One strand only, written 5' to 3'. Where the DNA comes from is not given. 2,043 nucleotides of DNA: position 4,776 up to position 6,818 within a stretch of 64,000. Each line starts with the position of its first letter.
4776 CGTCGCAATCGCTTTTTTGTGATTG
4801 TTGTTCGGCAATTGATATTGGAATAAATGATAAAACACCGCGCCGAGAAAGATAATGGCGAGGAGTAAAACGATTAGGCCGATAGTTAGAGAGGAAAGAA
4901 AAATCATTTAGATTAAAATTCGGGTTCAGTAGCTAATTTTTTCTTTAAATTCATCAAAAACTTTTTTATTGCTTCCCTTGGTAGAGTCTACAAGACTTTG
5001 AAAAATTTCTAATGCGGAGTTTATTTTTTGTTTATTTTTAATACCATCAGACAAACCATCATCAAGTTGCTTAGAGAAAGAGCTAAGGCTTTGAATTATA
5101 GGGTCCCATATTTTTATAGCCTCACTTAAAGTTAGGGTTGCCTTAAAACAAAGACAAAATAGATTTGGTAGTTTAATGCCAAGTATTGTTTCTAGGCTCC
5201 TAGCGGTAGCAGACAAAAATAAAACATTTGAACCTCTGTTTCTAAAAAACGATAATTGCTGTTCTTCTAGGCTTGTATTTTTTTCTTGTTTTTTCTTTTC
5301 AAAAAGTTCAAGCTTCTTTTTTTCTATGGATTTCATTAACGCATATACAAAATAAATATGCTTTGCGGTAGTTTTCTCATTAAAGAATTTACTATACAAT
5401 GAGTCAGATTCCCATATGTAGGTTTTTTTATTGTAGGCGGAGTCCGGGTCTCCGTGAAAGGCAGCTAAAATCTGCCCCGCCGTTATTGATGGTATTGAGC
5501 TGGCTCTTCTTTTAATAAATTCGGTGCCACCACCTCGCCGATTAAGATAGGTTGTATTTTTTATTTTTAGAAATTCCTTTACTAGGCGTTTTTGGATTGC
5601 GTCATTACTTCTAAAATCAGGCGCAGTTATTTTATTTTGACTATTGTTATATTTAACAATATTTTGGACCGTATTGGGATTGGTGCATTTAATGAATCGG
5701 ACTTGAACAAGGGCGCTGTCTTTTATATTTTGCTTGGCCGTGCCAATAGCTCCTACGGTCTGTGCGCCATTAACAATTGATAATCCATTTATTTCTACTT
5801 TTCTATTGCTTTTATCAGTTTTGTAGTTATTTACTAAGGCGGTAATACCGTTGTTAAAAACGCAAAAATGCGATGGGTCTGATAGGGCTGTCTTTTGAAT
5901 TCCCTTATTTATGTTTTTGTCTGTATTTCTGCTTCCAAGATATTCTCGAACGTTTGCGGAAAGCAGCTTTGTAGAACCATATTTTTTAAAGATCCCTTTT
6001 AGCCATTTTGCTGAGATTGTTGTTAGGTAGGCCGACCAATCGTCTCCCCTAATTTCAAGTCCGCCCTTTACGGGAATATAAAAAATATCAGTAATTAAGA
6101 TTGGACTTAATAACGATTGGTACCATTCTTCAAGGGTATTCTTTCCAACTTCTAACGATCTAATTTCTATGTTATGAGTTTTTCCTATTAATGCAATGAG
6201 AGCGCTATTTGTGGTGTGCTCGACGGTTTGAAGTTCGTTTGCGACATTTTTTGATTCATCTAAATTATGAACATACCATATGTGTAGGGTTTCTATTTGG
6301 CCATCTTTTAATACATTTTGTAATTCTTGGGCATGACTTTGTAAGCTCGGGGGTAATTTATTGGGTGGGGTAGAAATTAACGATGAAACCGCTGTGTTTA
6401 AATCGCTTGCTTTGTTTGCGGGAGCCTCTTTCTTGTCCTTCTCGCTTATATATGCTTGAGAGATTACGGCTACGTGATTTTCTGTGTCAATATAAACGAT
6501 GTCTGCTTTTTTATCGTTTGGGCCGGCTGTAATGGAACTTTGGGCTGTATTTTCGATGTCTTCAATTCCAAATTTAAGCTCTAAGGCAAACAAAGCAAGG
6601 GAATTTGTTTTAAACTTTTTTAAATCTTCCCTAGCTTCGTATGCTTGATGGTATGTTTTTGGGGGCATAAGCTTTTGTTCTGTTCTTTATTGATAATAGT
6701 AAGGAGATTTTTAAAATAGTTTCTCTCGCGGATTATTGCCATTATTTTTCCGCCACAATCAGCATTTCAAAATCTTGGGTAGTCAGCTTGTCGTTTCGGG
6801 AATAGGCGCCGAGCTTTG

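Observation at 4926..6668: Solitary AT-rich AIPR-like abortive-infection gene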

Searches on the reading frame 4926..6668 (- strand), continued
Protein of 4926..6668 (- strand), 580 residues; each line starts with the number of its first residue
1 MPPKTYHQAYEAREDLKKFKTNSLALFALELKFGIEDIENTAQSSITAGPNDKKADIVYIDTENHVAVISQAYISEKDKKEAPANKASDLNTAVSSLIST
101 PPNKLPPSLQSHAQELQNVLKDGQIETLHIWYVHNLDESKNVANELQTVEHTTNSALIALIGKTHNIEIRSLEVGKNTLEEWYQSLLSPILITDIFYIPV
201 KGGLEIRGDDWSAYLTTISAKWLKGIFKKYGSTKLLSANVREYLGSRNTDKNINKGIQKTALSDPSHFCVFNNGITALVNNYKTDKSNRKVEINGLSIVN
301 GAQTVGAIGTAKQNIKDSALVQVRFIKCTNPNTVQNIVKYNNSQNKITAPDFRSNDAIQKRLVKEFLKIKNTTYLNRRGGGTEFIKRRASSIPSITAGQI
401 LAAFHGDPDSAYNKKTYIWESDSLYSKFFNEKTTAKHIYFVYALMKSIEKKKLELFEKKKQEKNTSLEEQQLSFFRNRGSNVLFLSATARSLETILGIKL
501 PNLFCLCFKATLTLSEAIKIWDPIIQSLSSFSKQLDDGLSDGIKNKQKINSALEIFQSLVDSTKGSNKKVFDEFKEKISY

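Call 62: search_dna_similar(query=window:4926-6668:-, collection=plasmids, mode=protein, max_rows=60, rows=spread)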
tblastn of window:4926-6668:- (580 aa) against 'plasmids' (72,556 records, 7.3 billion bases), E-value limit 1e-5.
Records with a match: 119; places in all: 120; records where one place covers at least 80% of the query: 52.
Best place of each record, by identity: <60% 119.
By first word of the organism name: Klebsiella 45; Burkholderia 10; Staphylococcus 7; Aeromonas 6; Enterococcus 5; Salmonella 3; Lactococcus 3; Ralstonia 2; Picosynechococcus 2; Subdoligranulum 2; and 28 more.
By predicted mobility (MOB-suite, as given by PLSDB): mobilizable 48; non-mobilizable 47; conjugative 24.
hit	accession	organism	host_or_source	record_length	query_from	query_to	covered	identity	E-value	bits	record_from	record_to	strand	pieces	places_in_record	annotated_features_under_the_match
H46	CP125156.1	Klebsiella pneumoniae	-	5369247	5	577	99%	46.5%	2e-154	498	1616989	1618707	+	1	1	AIPR family protein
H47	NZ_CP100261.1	Burkholderia glumae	cell culture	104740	22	531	88%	34.4%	2e-78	277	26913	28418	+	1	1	AIPR family protein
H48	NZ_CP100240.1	Burkholderia glumae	cell culture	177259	22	531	88%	34.4%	8e-67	281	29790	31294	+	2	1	hypothetical protein | AIPR family protein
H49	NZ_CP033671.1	Burkholderia glumae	bacterial cell,diseased rice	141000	22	531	88%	34.2%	3e-77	273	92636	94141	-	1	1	AIPR family protein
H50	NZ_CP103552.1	Klebsiella pneumoniae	Homo sapiens,blood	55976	22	565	94%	32.0%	2e-60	224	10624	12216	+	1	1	AIPR family protein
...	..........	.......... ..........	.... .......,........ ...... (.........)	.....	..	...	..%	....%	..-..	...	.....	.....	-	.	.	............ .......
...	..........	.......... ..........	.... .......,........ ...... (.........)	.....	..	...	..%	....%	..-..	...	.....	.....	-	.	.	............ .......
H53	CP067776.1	Klebsiella pneumoniae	Homo sapiens,wound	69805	22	565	94%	32.0%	2e-60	224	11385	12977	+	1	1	AIPR family protein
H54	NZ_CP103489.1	Klebsiella quasipneumoniae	Homo sapiens,blood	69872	22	565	94%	32.0%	2e-60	224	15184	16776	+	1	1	AIPR family protein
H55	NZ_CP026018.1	Klebsiella pneumoniae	Homo sapiens,cell culture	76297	22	565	94%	32.0%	2e-60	224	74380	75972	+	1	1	AIPR family protein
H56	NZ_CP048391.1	Klebsiella pneumoniae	Homo sapiens,cell culture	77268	22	565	94%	32.0%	2e-60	224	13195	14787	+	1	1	AIPR family protein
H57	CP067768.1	Klebsiella pneumoniae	Homo sapiens,urine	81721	22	565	94%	32.0%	2e-60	224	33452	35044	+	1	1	AIPR family protein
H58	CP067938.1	Klebsiella pneumoniae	Homo sapiens,urine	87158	22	565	94%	32.0%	2e-60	224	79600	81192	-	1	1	AIPR family protein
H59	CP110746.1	Klebsiella pneumoniae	Homo sapiens,urine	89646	22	565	94%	32.0%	2e-60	224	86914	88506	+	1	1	AIPR family protein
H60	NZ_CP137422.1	Klebsiella pneumoniae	Homo sapiens,pure culture,neonatal ...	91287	22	565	94%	32.0%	2e-60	224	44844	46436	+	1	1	AIPR family protein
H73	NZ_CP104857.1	Enterococcus faecalis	Homo sapiens,hydrothorax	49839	37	429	68%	25.1%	1e-11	76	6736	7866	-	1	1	AIPR family protein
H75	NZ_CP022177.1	Aeromonas salmonicida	Atlantic salmon,The RAS Atlantic Salmon ...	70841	15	378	63%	25.8%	7e-13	80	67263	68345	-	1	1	AIPR family protein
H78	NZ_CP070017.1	Klebsiella pneumoniae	Homo sapiens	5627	11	374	63%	25.4%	8e-19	98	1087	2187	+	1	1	AIPR family protein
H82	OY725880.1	Subdoligranulum variabile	-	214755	7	379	64%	22.3%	8e-15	86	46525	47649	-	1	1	none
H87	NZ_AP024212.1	Lactococcus cremoris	-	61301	214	448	41%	27.2%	3e-6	58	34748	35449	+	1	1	AIPR family protein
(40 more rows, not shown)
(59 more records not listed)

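Call 63: get_annotated_region(hit=H73, flank=1500)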
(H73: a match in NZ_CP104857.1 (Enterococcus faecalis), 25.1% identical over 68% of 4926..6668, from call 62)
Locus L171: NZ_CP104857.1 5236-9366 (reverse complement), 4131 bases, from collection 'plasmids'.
description: Enterococcus faecalis strain NY13412 plasmid pNY13412, complete sequence
organism: Enterococcus faecalis (NCBI taxid 1351)
taxonomy: Bacteria; Bacillota; Bacilli; Lactobacillales; Enterococcaceae; Enterococcus; Enterococcus faecalis
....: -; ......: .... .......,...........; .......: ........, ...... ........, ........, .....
typing (MOB-suite, as given by PLSDB): non-mobilizable; replicon rep_cluster_976
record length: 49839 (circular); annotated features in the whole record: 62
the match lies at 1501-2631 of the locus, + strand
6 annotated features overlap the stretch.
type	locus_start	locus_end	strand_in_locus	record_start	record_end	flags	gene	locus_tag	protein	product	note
CDS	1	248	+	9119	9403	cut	-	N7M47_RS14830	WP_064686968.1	hypothetical protein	-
CDS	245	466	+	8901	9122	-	-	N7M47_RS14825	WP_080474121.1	hypothetical protein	-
CDS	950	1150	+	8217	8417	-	-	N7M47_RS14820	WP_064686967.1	hypothetical protein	-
CDS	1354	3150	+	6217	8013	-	-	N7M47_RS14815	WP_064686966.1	AIPR family protein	-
CDS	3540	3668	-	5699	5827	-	-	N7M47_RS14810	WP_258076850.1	hypothetical protein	-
CDS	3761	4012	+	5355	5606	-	-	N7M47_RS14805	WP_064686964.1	hypothetical protein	-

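Call 64: get_annotated_region(hit=H75, flank=1500)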
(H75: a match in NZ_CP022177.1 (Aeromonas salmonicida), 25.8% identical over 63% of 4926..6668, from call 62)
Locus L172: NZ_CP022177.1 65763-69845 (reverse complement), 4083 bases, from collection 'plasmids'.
description: Aeromonas salmonicida strain S44 plasmid pS44-2, complete sequence
organism: Aeromonas salmonicida (NCBI taxid 645)
taxonomy: Bacteria; Pseudomonadota; Gammaproteobacteria; Aeromonadales; Aeromonadaceae; Aeromonas; Aeromonas salmonicida
host: -; source: Atlantic salmon,The RAS Atlantic Salmon facility; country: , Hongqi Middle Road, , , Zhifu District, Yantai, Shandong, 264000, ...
typing (MOB-suite, as given by PLSDB): conjugative; replicon rep_cluster_1169; relaxase MOBF; mating-pair formation MPF_F
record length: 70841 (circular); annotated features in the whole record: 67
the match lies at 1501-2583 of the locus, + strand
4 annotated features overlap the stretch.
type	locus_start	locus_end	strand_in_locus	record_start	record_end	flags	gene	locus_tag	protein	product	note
CDS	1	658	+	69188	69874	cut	-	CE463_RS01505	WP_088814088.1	recombinase family protein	-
CDS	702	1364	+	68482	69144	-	-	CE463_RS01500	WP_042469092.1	tyrosine-type recombinase/integrase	-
CDS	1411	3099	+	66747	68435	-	-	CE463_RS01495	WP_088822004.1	AIPR family protein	-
CDS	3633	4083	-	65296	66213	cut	-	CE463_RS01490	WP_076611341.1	IS5-like element ISAs4 family transposase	GO:0006313 - DNA transposition [Evidence IEA]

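Call 65: get_annotated_region(hit=H78, flank=1500)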
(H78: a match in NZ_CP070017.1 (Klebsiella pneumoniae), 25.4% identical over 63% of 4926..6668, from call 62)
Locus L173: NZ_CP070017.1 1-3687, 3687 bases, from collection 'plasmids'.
description: Klebsiella pneumoniae strain FDAARGOS_1309 plasmid unnamed2, complete sequence
organism: Klebsiella pneumoniae (NCBI taxid 573)
taxonomy: Bacteria; Pseudomonadota; Gammaproteobacteria; Enterobacterales; Enterobacteriaceae; Klebsiella; Klebsiella pneumoniae
host: -; source: Homo sapiens; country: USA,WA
typing (MOB-suite, as given by PLSDB): mobilizable; relaxase MOBP
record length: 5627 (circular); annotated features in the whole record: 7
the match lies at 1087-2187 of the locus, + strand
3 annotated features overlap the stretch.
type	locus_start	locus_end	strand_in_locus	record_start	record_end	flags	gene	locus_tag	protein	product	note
CDS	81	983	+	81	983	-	-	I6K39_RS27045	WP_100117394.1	replication initiation protein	-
CDS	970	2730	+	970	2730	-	-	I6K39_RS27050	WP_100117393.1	AIPR family protein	-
CDS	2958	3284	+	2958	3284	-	mobC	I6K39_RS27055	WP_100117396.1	plasmid mobilization relaxosome protein MobC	-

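Call 66: get_annotated_region(hit=H82, flank=1500)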
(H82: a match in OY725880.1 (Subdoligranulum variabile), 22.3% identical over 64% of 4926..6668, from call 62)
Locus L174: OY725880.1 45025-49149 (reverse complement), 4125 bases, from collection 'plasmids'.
description: Subdoligranulum variabile strain Subdoligranulum variabile TSDC17.2-1.1 genome assembly, plasmid: 46
organism: Subdoligranulum variabile (NCBI taxid 214851)
taxonomy: Bacteria; Bacillota; Clostridia; Eubacteriales; Oscillospiraceae; Subdoligranulum; Subdoligranulum variabile
host: -; source: -; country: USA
typing (MOB-suite, as given by PLSDB): non-mobilizable
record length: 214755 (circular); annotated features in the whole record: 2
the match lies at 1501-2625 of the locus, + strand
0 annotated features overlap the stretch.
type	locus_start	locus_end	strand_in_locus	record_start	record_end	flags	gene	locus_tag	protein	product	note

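Call 67: get_annotated_region(hit=H37, flank=1500)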
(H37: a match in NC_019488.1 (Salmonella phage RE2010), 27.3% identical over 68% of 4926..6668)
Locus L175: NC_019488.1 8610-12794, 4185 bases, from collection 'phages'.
description: Salmonella phage RE-2010, complete genome.
organism: Salmonella phage RE2010 (NCBI taxid 929814)
taxonomy: Viruses; Duplodnaviria; Heunggongvirae; Uroviricota; Caudoviricetes; Peduoviridae; Felsduovirus; Felsduovirus RE2010
host: Salmonella enterica subsp. enterica serovar Enteritidis str. LK5; source: chicken egg; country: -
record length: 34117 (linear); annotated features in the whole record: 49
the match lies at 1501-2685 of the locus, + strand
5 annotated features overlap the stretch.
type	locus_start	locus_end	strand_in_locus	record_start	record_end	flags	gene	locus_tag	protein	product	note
CDS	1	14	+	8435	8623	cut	-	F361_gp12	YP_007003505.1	hypothetical protein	-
CDS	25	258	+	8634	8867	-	-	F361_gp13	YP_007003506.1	RecA filament binding protein DinI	-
CDS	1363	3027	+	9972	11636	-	-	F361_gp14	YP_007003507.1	AIPR family protein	prevents superinfection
CDS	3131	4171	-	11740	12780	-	-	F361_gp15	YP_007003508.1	portal protein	-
CDS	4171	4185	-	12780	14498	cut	-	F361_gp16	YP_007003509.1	terminase large subunit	-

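Call 68: get_annotated_region(hit=H87, flank=2500)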
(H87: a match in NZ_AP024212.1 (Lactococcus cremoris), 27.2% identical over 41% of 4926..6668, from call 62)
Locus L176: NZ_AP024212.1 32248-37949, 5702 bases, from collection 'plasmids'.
description: Lactococcus cremoris strain G3-2 plasmid pG322, complete sequence
organism: Lactococcus cremoris (NCBI taxid 1359)
taxonomy: Bacteria; Bacillota; Bacilli; Lactobacillales; Streptococcaceae; Lactococcus; Lactococcus cremoris
host: -; source: -; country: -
typing (MOB-suite, as given by PLSDB): mobilizable; replicon rep_cluster_633; relaxase MOBP
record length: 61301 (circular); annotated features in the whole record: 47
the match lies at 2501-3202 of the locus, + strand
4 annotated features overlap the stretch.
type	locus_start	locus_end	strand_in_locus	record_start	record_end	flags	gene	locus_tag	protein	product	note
CDS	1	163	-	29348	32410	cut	-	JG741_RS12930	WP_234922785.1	C47 family peptidase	GO:0006508 - proteolysis [Evidence IEA]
CDS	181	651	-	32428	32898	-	-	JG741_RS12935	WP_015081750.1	hypothetical protein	-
CDS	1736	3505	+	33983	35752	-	-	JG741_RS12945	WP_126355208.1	AIPR family protein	-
CDS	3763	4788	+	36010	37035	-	-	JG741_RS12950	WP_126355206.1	hypothetical protein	-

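Call 96: search_protein_families(library=padloc, proteins=[L176:1736-3505:+, L170:5995-7737:+, L175:1363-3027:+, L173:970-2730:+, L176:3763-4788:+], max_evalue=0.001)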
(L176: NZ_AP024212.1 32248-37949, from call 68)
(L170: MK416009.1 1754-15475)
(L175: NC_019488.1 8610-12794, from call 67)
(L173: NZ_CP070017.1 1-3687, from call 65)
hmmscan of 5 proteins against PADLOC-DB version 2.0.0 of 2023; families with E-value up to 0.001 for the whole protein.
L176:1736-3505:+ (589 aa): 2 families
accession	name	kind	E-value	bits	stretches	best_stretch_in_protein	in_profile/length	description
PDLC02357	AbiU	-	1.2e-177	590.4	1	7-572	1-532/537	AbiU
PDLC02207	MzaE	-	7.5e-05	19.5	1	267-396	239-378/598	-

L170:5995-7737:+ (580 aa): 2 families
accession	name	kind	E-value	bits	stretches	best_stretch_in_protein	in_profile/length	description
PDLC02357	AbiU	-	1.8e-34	117.8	1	101-451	125-451/537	AbiU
PDLC02207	MzaE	-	3.9e-16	56.7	1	213-361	225-382/598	-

L175:1363-3027:+ (554 aa): 2 families
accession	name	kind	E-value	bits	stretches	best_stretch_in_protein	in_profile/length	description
PDLC02357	AbiU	-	7.8e-68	227.9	1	34-543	31-530/537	AbiU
PDLC02207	MzaE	-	4.6e-09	33.4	1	236-371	241-384/598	-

L173:970-2730:+ (586 aa): 2 families
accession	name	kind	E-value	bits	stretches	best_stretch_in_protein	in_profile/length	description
PDLC02357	AbiU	-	9.5e-23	79.1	1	131-580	123-530/537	AbiU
PDLC02207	MzaE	-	5.1e-16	56.3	1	247-401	232-389/598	-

L176:3763-4788:+ (341 aa): 0 families

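Call 99: search_protein_representatives(protein=window:4926-6668:-)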
Query: 580 residues. Proteins with E-value up to 0.001 (for the whole library): 4882; up to 1e-10: 1883; up to 1e-30: 275. The best 150 are listed.
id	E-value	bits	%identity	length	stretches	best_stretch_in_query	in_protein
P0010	2.1e-198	677.0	56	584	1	4-578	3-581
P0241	2.8e-157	541.3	47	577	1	5-578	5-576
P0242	2.1e-155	535.1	47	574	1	6-579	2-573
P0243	2.6e-155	534.8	48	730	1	6-574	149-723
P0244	5.8e-155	533.6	47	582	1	5-558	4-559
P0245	2.0e-148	512.0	45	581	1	5-578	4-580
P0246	1.1e-147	509.6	45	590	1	12-576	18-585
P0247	3.0e-147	508.2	45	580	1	9-577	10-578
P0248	2.0e-144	498.9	44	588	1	5-578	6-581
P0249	3.6e-144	498.0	44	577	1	2-574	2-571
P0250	1.2e-142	493.1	43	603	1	11-579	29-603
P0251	1.2e-142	493.0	46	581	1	5-578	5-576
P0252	1.8e-142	492.4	45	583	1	3-574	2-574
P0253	5.4e-142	490.8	43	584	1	5-578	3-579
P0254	1.5e-141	489.4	43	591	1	8-579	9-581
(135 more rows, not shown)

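Call 106: search_protein_families(library=pfam, proteins=[L173:970-1680:+, L171:1354-2000:+, L172:1411-2070:+, L175:1363-2010:+, L176:1736-2480:+], max_evalue=5)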
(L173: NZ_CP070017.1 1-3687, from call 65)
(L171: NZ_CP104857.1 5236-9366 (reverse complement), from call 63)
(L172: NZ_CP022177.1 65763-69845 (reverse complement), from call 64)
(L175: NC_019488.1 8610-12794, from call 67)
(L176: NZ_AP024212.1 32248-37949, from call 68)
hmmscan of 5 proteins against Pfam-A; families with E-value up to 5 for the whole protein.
L173:970-1680:+ (237 aa): 1 family
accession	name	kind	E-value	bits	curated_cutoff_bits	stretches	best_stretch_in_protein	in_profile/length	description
PF01209.24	Ubie_methyltran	-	0.13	12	20.1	1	164-213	91-138/233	ubiE/COQ5 methyltransferase family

L171:1354-2000:+ (215 aa): 4 families
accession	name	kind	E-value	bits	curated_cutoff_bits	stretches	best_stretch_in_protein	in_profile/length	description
PF04471.18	Mrr_cat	-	0.01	16.4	21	1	57-102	28-74/115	Restriction endonuclease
PF16527.11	CpxA_peri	-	0.1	13.4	23.5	1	40-106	28-90/134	Two-component sensor protein CpxA, periplasmic domain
PF08703.15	PLC-beta_C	-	0.47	10.4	27.6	1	90-167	129-204/272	PLC-beta C terminal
PF08969.16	USP8_dimer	-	0.64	10.6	24.6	1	7-39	35-66/114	USP8 dimerisation domain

L172:1411-2070:+ (220 aa): 4 families
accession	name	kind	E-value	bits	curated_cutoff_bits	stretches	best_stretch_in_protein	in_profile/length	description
PF06029.17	AlkA_N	-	0.0092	16.6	26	1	102-135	67-100/118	AlkA N-terminal domain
PF12866.13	DUF3823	-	0.0094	16.6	27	1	70-106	34-72/90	Protein of unknown function (DUF3823) N-terminal domain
PF22262.2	DUF6950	-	0.067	13.7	27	1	72-119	34-82/134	Domain of unknown function (DUF6950)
PF03308.22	MeaB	-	0.17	11.3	23.1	1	90-150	208-269/273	Methylmalonyl Co-A mutase-associated GTPase MeaB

L175:1363-2010:+ (216 aa): 1 family
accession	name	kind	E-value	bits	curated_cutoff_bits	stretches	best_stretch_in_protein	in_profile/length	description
PF06566.16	Chon_Sulph_att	-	0.2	11.9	25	1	124-212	142-195/250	Chondroitin sulphate attachment domain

L176:1736-2480:+ (248 aa): 1 family
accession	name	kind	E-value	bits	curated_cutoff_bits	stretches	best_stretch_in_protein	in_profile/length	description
PF08171.16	Mad3_BUB1_II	-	0.17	12.5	21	1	75-131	8-59/68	Mad3/BUB1 homology region 2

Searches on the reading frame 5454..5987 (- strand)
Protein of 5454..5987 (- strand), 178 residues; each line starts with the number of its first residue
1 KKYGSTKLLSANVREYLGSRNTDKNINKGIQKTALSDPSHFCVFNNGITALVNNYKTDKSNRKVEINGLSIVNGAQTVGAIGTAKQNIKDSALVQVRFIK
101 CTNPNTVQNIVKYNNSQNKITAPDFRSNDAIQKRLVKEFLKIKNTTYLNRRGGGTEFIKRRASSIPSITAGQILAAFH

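Call 74: search_solved_structures(query=A5, max_evalue=10, show_alignments=3)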
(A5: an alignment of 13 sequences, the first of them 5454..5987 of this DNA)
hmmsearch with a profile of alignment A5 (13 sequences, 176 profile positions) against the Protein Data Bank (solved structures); distinct sequences matched with E-value up to 10: 4.
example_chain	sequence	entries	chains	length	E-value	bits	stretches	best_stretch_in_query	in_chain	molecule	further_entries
9o5w_B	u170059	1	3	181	0.02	17.8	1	104-163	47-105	Hemagglutinin HA2 chain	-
9ked_A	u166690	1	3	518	0.094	15.6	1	104-163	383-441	Hemagglutinin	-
2kpj_A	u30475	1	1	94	0.17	14.8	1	1-46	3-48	SOS-response transcriptional repressor, LexA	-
6a6c_A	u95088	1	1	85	0.34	13.8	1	9-46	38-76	Beta-1,3-glucanase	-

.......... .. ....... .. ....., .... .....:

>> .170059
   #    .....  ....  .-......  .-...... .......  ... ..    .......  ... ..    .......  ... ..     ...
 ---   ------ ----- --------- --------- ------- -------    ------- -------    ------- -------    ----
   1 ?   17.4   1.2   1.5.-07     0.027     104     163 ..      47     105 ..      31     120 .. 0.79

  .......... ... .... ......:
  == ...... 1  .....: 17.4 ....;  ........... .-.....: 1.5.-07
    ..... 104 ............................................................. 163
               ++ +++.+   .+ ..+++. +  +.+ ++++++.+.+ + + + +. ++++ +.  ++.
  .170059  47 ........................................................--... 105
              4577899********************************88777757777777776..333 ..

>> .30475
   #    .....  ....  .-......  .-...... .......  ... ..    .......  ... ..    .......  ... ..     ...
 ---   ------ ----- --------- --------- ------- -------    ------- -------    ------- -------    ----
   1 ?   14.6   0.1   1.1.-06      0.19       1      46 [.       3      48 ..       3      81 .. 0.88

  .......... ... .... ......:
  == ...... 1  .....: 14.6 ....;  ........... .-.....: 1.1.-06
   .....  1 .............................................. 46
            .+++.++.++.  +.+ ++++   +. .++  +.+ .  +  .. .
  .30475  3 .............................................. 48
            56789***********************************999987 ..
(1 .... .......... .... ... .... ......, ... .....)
